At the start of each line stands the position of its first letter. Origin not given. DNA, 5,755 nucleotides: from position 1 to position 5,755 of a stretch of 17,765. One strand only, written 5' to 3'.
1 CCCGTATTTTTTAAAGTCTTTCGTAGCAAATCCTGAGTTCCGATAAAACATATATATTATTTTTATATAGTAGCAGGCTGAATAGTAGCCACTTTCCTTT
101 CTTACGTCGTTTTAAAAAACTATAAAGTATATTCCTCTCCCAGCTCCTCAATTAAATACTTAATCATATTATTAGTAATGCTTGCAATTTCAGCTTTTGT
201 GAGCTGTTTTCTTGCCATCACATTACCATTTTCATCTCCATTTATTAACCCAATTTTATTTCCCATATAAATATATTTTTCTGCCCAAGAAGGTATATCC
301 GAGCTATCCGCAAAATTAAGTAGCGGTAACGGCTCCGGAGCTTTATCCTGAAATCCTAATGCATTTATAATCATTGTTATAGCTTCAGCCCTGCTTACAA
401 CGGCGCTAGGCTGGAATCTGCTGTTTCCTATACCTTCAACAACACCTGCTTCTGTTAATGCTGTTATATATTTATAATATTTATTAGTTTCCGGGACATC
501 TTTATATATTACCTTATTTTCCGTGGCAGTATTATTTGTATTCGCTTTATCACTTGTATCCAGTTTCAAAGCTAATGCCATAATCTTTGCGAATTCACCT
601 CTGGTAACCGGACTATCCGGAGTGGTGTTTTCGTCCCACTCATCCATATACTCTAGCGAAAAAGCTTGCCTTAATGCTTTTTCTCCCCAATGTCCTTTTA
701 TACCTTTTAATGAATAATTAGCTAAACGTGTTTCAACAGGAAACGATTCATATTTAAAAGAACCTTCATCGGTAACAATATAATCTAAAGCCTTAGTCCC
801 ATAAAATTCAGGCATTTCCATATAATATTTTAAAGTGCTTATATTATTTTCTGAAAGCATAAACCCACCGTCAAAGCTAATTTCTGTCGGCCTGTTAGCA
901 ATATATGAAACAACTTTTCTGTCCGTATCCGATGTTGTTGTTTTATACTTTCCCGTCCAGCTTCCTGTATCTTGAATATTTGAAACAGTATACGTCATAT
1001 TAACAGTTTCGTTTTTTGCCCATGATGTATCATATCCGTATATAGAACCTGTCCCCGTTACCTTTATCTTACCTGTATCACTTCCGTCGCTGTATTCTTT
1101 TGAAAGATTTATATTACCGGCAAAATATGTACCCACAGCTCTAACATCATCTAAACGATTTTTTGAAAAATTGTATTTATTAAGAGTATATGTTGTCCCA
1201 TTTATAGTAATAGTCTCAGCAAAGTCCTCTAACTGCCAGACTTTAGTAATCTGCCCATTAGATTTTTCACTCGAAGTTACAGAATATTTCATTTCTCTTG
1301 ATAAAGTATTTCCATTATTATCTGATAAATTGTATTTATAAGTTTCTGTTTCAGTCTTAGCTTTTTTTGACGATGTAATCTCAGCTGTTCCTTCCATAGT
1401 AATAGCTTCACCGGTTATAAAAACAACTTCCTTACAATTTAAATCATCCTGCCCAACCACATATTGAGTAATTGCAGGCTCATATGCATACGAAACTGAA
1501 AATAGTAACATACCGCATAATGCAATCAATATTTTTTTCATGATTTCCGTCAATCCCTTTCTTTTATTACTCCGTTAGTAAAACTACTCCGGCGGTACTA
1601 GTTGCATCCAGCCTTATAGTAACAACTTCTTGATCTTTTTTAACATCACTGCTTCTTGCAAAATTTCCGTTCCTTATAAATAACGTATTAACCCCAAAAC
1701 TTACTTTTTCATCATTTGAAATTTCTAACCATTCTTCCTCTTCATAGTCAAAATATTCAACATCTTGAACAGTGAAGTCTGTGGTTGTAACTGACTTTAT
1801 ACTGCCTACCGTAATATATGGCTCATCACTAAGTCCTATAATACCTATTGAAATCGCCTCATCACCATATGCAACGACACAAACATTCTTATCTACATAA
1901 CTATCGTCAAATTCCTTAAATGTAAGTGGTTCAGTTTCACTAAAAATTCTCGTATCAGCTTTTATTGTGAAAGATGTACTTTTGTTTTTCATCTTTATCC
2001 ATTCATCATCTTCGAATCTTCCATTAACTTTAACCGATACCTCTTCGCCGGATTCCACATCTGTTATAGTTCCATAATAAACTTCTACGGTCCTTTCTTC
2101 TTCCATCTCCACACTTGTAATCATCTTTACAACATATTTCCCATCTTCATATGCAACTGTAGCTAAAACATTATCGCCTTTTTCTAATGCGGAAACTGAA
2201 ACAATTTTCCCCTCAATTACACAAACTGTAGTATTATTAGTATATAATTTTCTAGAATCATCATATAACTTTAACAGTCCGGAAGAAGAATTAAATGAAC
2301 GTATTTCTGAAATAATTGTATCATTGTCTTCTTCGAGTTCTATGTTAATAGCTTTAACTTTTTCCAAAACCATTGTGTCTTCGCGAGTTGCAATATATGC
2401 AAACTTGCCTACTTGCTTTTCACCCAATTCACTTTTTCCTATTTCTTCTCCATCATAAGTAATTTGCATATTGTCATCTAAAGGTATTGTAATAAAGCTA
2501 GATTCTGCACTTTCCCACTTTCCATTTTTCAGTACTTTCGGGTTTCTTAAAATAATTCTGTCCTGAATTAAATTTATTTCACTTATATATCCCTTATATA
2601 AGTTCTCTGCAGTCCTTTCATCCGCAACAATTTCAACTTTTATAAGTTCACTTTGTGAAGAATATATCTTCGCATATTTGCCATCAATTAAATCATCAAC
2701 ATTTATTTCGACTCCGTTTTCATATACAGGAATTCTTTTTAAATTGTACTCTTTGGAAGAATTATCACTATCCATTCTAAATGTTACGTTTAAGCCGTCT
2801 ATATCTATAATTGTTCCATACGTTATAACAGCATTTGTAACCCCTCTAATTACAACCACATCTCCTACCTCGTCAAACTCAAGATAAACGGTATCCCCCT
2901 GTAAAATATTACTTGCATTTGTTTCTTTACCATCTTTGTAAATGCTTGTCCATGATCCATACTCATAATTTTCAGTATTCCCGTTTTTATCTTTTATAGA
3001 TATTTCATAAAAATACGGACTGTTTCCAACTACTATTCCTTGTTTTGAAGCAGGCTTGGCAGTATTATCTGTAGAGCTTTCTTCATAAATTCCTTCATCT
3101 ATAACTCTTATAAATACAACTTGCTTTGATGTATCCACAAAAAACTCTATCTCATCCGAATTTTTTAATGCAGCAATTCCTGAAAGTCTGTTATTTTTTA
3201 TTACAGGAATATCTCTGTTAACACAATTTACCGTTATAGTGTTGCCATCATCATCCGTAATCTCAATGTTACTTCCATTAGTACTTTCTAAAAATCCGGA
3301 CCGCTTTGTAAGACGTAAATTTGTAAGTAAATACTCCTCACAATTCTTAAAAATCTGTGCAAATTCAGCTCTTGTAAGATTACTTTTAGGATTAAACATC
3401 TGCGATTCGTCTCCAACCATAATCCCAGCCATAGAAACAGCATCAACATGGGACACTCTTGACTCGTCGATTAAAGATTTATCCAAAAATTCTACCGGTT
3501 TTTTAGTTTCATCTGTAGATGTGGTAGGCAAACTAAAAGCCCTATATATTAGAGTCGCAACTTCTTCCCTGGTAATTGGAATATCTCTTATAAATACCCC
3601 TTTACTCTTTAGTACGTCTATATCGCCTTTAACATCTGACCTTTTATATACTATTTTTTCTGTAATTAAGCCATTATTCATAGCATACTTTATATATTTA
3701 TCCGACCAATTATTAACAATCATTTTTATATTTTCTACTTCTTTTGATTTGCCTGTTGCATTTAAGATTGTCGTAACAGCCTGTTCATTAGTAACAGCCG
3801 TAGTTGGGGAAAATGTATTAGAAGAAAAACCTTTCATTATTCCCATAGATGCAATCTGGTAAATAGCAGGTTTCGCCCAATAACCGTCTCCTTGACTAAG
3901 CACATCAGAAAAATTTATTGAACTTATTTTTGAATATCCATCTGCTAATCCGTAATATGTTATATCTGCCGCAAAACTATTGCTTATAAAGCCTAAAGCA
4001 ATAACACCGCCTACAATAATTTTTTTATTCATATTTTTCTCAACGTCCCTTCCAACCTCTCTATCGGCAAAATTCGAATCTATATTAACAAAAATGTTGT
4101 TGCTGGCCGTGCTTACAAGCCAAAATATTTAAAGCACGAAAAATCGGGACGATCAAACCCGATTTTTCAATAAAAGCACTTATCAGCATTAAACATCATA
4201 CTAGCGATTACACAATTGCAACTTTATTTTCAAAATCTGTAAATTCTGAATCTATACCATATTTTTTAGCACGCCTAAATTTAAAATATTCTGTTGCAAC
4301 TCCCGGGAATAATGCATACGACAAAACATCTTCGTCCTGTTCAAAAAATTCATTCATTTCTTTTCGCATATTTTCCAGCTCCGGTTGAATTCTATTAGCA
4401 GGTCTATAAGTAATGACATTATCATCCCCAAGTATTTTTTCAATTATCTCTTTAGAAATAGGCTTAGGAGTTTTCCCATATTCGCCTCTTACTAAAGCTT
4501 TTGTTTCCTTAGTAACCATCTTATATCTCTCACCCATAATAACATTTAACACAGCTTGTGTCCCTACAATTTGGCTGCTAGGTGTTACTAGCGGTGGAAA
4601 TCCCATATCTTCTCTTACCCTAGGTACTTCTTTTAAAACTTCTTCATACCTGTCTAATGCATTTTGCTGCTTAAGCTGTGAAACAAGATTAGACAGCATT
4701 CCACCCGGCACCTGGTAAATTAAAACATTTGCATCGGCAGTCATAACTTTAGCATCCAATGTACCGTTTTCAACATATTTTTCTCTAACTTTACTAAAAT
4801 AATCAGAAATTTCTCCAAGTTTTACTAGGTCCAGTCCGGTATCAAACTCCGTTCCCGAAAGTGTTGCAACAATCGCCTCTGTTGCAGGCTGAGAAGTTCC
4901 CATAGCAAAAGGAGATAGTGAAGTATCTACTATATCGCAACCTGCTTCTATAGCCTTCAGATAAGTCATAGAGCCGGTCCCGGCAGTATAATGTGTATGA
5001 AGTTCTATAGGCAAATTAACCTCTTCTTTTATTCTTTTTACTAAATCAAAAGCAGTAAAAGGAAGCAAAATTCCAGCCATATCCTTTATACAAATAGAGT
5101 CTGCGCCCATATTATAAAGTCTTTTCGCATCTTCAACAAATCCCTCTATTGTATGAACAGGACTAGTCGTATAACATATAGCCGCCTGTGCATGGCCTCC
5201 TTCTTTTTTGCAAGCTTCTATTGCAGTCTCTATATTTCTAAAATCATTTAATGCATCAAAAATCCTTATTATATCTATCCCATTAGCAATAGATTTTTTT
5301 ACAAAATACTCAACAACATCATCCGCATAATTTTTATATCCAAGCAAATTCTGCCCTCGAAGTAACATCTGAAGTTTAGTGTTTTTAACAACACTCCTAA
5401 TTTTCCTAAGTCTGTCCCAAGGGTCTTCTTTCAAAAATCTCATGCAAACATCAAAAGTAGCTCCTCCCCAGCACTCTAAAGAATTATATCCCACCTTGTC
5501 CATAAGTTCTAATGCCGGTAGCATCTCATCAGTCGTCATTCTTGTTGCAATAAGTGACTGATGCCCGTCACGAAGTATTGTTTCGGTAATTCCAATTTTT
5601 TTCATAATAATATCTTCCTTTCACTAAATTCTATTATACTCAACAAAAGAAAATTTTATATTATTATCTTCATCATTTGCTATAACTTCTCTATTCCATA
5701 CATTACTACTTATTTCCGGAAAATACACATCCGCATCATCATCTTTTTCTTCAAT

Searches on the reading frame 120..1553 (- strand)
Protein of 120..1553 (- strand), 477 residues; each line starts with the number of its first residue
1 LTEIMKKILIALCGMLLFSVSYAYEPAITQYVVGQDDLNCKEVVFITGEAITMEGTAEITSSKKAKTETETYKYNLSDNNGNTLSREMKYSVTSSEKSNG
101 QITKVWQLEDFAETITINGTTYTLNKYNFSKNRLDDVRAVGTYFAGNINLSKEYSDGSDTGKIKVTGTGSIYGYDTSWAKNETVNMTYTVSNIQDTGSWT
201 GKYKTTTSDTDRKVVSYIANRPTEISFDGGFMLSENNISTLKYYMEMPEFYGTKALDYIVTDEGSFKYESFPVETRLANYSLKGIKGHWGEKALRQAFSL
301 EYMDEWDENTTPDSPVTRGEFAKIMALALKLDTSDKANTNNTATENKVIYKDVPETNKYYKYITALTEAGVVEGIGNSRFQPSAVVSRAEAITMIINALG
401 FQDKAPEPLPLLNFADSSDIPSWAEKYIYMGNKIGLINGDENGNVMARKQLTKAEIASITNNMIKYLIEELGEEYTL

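Call 9: search_protein_families(library=pfam, proteins=[window:120-1553:-])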
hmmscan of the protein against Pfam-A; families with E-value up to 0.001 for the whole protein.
window:120-1553:- (477 aa): 1 family
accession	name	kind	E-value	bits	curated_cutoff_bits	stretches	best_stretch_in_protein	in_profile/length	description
PF00395.25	SLH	-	2.3e-20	72.7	20.8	1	350-392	2-44/44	S-layer homology domain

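Call 74: find_homologous_proteins(query=window:120-1553:-, max_evalue=1e-10)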
Query window:120-1553:- (477 aa): 61 proteins with E <= 1e-10 among 8000 candidates.
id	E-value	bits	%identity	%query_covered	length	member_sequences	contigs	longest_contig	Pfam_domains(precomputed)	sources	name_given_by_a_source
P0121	0.0e+0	1049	100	99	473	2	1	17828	PF00395.26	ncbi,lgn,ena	-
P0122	2.9e-264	895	83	99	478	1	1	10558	PF00395.26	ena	-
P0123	8.5e-263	890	82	99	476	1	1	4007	PF00395.26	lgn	-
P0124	9.9e-262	886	82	99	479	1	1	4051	PF00395.26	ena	-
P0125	4.7e-259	878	81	99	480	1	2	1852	PF00395.26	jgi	-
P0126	2.7e-257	872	81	99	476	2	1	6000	PF00395.26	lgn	-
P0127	2.8e-253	859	79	99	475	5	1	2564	PF00395.26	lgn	-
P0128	8.2e-253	857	79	99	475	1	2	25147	PF00395.26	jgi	-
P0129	2.0e-248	843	78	99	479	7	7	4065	PF00395.26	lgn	-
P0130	4.0e-248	842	78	99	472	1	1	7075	PF00395.26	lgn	-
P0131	1.9e-243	826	76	99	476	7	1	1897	PF00395.26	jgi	-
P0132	8.0e-243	824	77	99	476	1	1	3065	PF00395.26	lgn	-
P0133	1.5e-241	820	76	99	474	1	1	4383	PF00395.26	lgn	-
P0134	4.0e-239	812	74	99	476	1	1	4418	PF00395.26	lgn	-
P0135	1.6e-238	810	75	99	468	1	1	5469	PF00395.26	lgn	-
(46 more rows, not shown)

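Call 75: find_encoding_contigs(protein=P0122, flank=10000, max_places=3)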
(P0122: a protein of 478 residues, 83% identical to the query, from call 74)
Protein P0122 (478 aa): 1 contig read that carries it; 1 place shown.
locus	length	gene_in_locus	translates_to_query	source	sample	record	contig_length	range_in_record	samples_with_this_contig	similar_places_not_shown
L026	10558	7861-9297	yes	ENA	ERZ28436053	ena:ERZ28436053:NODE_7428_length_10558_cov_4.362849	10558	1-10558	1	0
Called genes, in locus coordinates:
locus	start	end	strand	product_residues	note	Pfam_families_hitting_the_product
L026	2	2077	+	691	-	?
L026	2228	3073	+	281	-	PF00303:Thymidylat_synt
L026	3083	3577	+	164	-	PF00186:DHFR_1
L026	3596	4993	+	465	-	PF00682:HMGL-like, PF02436:PYC_OADA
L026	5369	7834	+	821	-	PF00395:SLH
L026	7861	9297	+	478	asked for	PF00395:SLH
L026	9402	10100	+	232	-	PF25084:LbH_EIF2B, PF25087:GMPPB_C, PF00132:Hexapep (weak), PF25084:LbH_EIF2B (weak), PF00132:Hexapep (weak), PF25087:GMPPB_C (weak), PF00132:Hexapep (weak)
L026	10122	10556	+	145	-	?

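Call 76: find_encoding_contigs(protein=P0128, flank=10000, max_places=3)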
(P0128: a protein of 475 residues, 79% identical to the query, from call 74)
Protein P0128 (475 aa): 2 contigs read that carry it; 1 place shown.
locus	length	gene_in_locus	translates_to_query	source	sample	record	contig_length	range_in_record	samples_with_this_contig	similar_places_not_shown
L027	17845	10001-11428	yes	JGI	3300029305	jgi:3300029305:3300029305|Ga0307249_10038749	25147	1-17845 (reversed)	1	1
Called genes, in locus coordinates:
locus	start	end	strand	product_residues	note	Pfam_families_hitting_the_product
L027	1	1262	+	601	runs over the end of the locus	PF00009:GTP_EFTU, PF03144:GTP_EFTU_D2, PF22042:EF-G_D2 (faint), PF14492:EFG_III (faint), PF00679:EFG_C, PF06421:LepA_C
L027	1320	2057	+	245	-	PF08032:SpoU_sub_bind, PF00588:SpoU_methylase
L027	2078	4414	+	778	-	PF17854:FtsK_alpha, PF01580:FtsK_SpoIIIE, PF09397:FtsK_gamma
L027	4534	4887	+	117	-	-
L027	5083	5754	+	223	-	PF02511:Thy1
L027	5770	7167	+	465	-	PF00682:HMGL-like, PF02436:PYC_OADA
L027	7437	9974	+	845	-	PF00395:SLH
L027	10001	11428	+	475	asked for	PF00395:SLH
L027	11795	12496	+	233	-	PF25087:GMPPB_C (weak), PF00132:Hexapep (weak), PF25084:LbH_EIF2B (weak), PF00132:Hexapep (weak), PF25087:GMPPB_C (weak), PF00132:Hexapep (weak)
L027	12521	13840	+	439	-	PF01926:MMR_HSR1, PF02421:FeoB_N, PF04548:AIG1 (weak), PF00009:GTP_EFTU, PF01926:MMR_HSR1, PF02421:FeoB_N, PF04548:AIG1, PF14714:KH_dom-like, +4 more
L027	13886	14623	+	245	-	PF02660:G3P_acyltransf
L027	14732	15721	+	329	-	PF01210:NAD_Gly3P_dh_N, PF02558:ApbA (weak), PF03446:NAD_binding_2 (weak), PF03721:UDPG_MGDP_dh_N (weak), PF03807:F420_oxidored, PF07479:NAD_Gly3P_dh_C, PF20618:GPD_NAD_C_bact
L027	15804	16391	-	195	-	-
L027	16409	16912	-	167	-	PF04542:Sigma70_r2, PF08281:Sigma70_r4_2, PF04545:Sigma70_r4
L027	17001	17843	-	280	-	?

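Call 104: find_encoding_contigs(protein=P0121, flank=10000, max_places=8)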
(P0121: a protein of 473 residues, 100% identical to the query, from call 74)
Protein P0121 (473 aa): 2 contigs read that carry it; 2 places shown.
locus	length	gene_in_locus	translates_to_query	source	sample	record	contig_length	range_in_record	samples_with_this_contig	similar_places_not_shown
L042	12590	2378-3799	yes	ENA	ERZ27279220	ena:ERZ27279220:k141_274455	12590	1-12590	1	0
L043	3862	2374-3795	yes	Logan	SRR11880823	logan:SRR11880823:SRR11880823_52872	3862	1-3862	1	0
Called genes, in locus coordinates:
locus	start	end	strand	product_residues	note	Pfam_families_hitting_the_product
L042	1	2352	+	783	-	?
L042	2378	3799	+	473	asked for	PF00395:SLH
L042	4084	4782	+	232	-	PF25084:LbH_EIF2B, PF25087:GMPPB_C (weak), PF00132:Hexapep (weak), PF25084:LbH_EIF2B (weak), PF00132:Hexapep (weak), PF25087:GMPPB_C, PF00132:Hexapep (weak)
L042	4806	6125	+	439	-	PF00009:GTP_EFTU, PF01926:MMR_HSR1, PF02421:FeoB_N, PF00009:GTP_EFTU, PF01926:MMR_HSR1, PF02421:FeoB_N, PF04548:AIG1 (weak), PF14714:KH_dom-like, +4 more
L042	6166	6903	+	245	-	PF02660:G3P_acyltransf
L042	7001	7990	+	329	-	PF01210:NAD_Gly3P_dh_N, PF02558:ApbA, PF03446:NAD_binding_2 (faint), PF03721:UDPG_MGDP_dh_N (weak), PF03807:F420_oxidored, PF07479:NAD_Gly3P_dh_C, PF20618:GPD_NAD_C_bact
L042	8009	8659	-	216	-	-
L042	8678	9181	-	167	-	PF04542:Sigma70_r2, PF08281:Sigma70_r4_2, PF04545:Sigma70_r4 (weak)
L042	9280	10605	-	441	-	PF14689:SPOB_a, PF14501:HATPase_c_5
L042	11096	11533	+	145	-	PF00572:Ribosomal_L13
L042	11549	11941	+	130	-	PF00380:Ribosomal_S9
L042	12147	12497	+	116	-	PF04647:AgrB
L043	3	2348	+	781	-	?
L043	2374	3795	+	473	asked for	PF00395:SLH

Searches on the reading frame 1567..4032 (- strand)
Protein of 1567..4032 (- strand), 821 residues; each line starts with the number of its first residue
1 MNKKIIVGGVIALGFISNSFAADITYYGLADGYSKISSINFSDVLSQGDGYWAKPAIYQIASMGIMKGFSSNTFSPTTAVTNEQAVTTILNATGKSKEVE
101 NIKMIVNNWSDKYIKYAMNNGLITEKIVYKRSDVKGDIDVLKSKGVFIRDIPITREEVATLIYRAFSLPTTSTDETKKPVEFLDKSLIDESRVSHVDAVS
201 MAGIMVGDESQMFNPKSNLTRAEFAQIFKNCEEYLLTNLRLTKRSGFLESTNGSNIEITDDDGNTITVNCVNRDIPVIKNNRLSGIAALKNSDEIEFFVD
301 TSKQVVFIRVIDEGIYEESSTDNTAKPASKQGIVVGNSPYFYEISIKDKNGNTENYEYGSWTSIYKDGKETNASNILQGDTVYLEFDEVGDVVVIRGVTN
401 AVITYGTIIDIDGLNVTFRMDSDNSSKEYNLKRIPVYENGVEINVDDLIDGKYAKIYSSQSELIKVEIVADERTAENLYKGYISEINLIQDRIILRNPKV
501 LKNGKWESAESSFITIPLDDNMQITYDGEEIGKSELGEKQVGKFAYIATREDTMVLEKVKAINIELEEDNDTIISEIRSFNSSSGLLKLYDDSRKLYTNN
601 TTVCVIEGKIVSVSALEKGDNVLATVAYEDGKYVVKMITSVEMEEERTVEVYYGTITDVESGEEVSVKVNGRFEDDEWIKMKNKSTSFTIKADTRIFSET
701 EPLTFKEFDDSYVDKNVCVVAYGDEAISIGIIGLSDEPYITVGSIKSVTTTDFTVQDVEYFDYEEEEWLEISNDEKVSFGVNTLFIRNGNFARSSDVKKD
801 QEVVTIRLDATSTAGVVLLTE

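Call 9: search_protein_families(library=pfam, proteins=[window:1567-4032:-])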
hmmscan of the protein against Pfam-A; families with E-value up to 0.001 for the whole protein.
window:1567-4032:- (821 aa): 1 family
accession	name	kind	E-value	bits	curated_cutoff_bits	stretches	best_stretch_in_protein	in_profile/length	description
PF00395.25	SLH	-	1.9e-16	60.2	20.8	2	194-225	13-44/44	S-layer homology domain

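Call 26: find_encoding_contigs(protein=window:1567-4032:-, flank=10000, max_places=10)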
Protein window:1567-4032:- (821 aa): 1 contig read that carries it; 1 place shown.
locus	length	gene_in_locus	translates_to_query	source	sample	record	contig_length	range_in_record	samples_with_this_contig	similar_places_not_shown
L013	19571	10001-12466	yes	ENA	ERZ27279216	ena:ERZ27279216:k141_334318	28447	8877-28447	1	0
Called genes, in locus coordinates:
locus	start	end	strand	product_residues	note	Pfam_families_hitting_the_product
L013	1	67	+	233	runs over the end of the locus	PF18912:DZR_2, PF00156:Pribosyltran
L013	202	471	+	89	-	PF04316:FlgM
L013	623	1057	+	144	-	PF09148:DUF1934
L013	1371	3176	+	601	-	PF00009:GTP_EFTU, PF00071:Ras (faint), PF03144:GTP_EFTU_D2, PF14492:EFG_III (weak), PF00679:EFG_C, PF06421:LepA_C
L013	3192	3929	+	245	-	PF08032:SpoU_sub_bind, PF00588:SpoU_methylase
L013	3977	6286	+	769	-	PF17854:FtsK_alpha, PF01580:FtsK_SpoIIIE, PF09397:FtsK_gamma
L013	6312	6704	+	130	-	-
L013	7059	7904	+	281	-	PF00303:Thymidylat_synt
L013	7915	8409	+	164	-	PF00186:DHFR_1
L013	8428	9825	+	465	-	PF00682:HMGL-like, PF02436:PYC_OADA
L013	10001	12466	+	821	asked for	PF00395:SLH (weak)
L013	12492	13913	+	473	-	PF00395:SLH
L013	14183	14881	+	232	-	PF25084:LbH_EIF2B, PF25087:GMPPB_C (weak), PF00132:Hexapep (weak), PF25084:LbH_EIF2B (weak), PF00132:Hexapep (weak), PF25087:GMPPB_C, PF00132:Hexapep (weak)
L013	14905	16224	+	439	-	PF00009:GTP_EFTU, PF01926:MMR_HSR1, PF02421:FeoB_N, PF00009:GTP_EFTU, PF01926:MMR_HSR1, PF02421:FeoB_N, PF04548:AIG1 (weak), PF14714:KH_dom-like, +4 more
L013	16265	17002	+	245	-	PF02660:G3P_acyltransf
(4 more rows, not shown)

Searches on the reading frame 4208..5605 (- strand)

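Call 9: search_protein_families(library=pfam, proteins=[window:4208-5605:-])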
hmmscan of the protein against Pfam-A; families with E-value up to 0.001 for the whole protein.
window:4208-5605:- (465 aa): 2 families
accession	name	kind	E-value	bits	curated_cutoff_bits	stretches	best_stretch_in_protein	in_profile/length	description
PF02436.23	PYC_OADA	-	1.7e-56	191.6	27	1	294-448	1-166/201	Conserved carboxylase domain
PF00682.25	HMGL-like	-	1.6e-19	70.8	29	1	4-268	2-258/260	HMGL-like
